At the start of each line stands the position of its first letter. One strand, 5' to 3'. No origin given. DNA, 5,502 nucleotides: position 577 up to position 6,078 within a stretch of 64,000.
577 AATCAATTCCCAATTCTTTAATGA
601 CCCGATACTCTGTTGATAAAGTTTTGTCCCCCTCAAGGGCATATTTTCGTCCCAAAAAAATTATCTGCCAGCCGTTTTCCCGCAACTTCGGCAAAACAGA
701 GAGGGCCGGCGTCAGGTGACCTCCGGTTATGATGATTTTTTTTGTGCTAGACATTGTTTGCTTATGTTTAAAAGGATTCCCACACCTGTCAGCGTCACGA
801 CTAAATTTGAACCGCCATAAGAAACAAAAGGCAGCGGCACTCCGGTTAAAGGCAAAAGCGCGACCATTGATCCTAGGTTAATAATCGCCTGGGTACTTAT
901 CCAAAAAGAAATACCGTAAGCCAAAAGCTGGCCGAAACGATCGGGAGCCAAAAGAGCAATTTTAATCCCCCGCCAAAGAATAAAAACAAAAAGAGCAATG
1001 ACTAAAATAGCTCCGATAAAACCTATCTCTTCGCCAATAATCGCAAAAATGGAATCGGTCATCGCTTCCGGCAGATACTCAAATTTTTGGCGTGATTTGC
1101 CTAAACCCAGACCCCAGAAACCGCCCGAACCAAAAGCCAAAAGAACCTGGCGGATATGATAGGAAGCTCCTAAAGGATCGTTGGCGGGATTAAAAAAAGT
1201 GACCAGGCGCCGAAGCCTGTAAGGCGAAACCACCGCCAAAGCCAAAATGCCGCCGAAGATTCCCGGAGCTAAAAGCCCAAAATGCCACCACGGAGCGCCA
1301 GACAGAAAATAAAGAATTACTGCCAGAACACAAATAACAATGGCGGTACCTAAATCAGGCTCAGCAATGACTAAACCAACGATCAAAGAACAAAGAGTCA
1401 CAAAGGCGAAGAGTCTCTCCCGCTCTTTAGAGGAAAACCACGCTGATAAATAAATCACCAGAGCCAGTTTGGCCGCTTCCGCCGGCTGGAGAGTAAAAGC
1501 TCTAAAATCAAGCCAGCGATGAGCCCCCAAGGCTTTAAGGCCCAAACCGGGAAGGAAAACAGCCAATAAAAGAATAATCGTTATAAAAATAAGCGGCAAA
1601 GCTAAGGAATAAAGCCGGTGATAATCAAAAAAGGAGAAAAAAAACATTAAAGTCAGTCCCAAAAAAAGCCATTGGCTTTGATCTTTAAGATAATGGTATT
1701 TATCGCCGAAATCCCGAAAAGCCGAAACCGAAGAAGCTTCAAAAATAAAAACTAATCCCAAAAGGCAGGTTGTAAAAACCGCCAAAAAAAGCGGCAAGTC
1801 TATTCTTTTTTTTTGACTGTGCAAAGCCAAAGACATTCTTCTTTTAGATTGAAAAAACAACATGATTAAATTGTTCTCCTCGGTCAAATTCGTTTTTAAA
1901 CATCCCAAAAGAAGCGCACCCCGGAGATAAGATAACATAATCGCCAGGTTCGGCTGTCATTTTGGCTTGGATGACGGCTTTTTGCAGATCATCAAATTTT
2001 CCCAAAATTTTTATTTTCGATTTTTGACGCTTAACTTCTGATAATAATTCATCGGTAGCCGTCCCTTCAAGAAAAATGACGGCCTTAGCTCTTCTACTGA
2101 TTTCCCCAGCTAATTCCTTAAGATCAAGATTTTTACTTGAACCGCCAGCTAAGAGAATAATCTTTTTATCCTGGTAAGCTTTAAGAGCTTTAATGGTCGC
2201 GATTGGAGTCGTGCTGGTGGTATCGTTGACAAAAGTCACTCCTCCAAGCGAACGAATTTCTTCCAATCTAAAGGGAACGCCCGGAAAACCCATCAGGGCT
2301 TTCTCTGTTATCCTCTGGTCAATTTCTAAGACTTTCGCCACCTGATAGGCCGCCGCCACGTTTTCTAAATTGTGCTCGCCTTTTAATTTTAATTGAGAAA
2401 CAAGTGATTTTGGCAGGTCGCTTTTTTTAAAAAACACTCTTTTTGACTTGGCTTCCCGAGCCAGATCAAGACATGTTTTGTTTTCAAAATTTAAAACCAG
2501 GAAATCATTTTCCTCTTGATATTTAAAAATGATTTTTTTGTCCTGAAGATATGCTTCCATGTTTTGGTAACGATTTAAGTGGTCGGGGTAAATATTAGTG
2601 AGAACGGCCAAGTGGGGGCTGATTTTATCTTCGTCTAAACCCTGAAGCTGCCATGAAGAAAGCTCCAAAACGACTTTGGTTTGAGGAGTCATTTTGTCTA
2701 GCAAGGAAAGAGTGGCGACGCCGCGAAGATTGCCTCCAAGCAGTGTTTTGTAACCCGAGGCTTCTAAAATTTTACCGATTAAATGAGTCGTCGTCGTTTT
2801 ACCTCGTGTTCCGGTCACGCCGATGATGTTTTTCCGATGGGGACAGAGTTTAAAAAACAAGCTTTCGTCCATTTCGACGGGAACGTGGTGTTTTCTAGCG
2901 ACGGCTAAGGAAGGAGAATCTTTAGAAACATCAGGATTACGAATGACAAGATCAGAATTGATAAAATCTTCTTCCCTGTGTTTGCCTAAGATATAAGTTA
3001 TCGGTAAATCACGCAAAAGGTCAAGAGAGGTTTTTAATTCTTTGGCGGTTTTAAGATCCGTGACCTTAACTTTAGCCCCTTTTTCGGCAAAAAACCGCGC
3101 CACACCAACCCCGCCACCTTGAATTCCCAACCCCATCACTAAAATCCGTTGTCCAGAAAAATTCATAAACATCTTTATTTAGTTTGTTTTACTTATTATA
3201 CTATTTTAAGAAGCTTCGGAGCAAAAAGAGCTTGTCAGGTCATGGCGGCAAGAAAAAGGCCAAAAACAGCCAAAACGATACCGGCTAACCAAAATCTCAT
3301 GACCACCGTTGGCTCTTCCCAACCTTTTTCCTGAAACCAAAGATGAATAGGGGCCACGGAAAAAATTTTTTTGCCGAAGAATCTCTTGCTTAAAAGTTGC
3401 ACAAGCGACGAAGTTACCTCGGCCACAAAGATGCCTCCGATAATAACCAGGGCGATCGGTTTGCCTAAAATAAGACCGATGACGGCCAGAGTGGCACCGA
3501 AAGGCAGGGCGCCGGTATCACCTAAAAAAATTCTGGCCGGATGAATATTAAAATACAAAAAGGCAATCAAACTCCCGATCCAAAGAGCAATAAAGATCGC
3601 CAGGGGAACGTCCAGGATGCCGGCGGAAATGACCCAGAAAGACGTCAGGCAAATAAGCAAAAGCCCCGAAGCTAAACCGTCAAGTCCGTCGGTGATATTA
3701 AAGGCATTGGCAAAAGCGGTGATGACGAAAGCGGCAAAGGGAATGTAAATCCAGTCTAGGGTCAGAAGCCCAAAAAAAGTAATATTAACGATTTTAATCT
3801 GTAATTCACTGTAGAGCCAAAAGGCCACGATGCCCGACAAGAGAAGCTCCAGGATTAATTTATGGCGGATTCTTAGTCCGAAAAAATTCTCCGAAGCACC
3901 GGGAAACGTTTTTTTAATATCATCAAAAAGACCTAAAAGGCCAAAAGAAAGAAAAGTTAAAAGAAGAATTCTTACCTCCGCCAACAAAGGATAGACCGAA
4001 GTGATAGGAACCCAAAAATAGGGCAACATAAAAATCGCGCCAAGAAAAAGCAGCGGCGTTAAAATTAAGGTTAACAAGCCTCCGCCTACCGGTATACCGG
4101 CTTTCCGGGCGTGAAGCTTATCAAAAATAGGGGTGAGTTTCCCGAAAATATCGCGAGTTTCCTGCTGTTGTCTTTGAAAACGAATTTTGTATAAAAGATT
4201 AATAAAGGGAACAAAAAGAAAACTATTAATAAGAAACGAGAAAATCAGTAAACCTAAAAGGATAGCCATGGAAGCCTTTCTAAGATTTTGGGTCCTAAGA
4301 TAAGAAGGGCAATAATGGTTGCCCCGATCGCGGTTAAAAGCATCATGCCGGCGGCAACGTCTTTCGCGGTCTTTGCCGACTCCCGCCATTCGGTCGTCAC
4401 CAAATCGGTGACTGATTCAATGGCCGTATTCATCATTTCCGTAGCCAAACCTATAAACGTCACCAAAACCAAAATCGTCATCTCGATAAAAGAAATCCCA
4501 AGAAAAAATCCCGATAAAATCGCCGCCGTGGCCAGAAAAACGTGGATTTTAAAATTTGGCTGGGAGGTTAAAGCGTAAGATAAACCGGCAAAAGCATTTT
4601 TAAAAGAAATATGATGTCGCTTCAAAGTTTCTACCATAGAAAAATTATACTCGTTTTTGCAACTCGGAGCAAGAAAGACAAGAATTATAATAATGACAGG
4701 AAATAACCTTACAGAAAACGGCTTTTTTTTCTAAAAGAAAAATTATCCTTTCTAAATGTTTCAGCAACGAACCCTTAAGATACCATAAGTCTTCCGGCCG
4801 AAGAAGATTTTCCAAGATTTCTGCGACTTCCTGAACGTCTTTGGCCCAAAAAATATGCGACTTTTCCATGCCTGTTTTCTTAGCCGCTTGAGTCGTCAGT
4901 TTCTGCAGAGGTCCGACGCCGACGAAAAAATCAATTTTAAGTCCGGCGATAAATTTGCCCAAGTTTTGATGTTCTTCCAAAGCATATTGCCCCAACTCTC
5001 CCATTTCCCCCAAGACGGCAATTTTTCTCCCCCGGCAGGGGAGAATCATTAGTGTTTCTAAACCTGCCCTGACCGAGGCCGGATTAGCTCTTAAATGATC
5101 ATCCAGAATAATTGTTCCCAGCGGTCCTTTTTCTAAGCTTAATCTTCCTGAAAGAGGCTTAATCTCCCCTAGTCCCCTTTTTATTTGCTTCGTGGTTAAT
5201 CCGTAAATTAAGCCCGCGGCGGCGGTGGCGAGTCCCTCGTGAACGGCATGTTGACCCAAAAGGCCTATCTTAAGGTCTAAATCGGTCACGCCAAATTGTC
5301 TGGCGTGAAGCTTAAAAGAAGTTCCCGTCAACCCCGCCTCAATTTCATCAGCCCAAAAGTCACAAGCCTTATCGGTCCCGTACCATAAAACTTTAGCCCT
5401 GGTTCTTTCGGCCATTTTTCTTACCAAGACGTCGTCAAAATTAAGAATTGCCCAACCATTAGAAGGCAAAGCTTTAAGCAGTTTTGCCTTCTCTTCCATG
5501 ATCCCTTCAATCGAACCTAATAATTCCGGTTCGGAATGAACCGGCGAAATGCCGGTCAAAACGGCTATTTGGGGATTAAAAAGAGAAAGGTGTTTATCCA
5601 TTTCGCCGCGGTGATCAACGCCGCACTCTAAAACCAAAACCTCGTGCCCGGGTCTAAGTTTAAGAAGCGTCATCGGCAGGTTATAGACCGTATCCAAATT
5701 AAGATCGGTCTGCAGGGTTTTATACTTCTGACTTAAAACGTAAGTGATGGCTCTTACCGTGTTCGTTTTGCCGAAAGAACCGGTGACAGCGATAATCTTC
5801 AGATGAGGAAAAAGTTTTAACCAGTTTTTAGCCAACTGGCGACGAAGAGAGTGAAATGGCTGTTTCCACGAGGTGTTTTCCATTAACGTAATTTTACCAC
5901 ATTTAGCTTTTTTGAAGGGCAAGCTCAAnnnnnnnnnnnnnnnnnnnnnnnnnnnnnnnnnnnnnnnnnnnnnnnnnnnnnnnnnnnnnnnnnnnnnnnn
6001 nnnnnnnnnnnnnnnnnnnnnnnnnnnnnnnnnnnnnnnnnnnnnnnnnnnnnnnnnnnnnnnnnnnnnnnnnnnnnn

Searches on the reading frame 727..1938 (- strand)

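Call 43: search_protein_families(library=pfam, proteins=[window:727-1938:-], max_evalue=0.00001)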
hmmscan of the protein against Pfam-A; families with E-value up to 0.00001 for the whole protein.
window:727-1938:- (403 aa): 1 family
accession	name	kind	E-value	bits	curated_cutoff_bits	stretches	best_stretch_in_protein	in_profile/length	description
PF01098.24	FTSW_RODA_SPOVE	-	6.2e-100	335.1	26.4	1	51-395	4-353/356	Cell cycle protein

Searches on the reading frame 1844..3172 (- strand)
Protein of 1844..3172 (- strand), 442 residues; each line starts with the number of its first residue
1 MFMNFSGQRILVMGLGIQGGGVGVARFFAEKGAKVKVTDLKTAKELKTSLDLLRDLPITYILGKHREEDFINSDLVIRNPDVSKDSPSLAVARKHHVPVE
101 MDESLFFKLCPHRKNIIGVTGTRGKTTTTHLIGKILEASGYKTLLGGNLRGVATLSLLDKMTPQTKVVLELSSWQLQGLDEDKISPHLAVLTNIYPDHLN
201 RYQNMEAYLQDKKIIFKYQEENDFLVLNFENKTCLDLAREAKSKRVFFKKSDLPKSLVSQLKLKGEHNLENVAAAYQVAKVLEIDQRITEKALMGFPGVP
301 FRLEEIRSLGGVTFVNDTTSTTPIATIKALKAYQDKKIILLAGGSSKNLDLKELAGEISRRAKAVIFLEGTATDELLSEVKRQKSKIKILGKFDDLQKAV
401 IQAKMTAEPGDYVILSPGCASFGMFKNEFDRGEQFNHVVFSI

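Call 43: search_protein_families(library=pfam, proteins=[window:1844-3172:-], max_evalue=0.00001)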
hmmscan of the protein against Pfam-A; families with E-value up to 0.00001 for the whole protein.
window:1844-3172:- (442 aa): 3 families
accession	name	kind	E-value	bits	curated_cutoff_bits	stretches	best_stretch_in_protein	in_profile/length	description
PF08245.18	Mur_ligase_M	-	5.3e-29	102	24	1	119-250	1-147/200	Mur ligase middle domain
PF02875.26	Mur_ligase_C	-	5.8e-11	43.7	28.4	1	302-417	2-125/127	Mur ligase, glutamate ligase domain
PF21799.2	MurD-like_N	-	9e-11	42.3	27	1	9-99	2-86/88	Mur ligase MurD-like, N-terminal domain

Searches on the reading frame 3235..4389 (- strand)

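Call 43: search_protein_families(library=pfam, proteins=[window:3235-4389:-], max_evalue=0.00001)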
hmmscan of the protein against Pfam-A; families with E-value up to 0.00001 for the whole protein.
window:3235-4389:- (384 aa): 1 family
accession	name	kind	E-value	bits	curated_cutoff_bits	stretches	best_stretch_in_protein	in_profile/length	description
PF00953.26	Glycos_transf_4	-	3.4e-32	112.1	27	1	141-307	3-158/160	Glycosyl transferase family 4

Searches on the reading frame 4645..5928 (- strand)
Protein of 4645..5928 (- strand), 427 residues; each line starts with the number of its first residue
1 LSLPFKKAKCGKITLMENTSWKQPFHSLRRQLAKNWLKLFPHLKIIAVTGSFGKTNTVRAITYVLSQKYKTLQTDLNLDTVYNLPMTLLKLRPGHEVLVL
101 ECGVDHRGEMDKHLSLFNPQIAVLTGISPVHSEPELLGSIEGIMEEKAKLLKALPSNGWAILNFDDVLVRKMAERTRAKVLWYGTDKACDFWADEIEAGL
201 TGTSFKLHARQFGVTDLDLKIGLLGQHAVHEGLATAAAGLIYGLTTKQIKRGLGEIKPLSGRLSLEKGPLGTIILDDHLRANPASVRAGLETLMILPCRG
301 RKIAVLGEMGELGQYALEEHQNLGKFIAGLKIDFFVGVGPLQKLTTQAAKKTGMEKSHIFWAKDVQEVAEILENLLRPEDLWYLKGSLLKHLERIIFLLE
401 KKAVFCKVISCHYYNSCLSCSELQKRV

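Call 43: search_protein_families(library=pfam, proteins=[window:4645-5928:-], max_evalue=0.00001)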
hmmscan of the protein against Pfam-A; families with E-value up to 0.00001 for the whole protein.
window:4645-5928:- (427 aa): 2 families
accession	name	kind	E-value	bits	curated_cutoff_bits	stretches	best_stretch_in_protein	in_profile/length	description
PF08245.18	Mur_ligase_M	-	5.9e-31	108.4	24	1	48-238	1-199/200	Mur ligase middle domain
PF02875.26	Mur_ligase_C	-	7.6e-11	43.4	28.4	1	267-387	7-126/127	Mur ligase, glutamate ligase domain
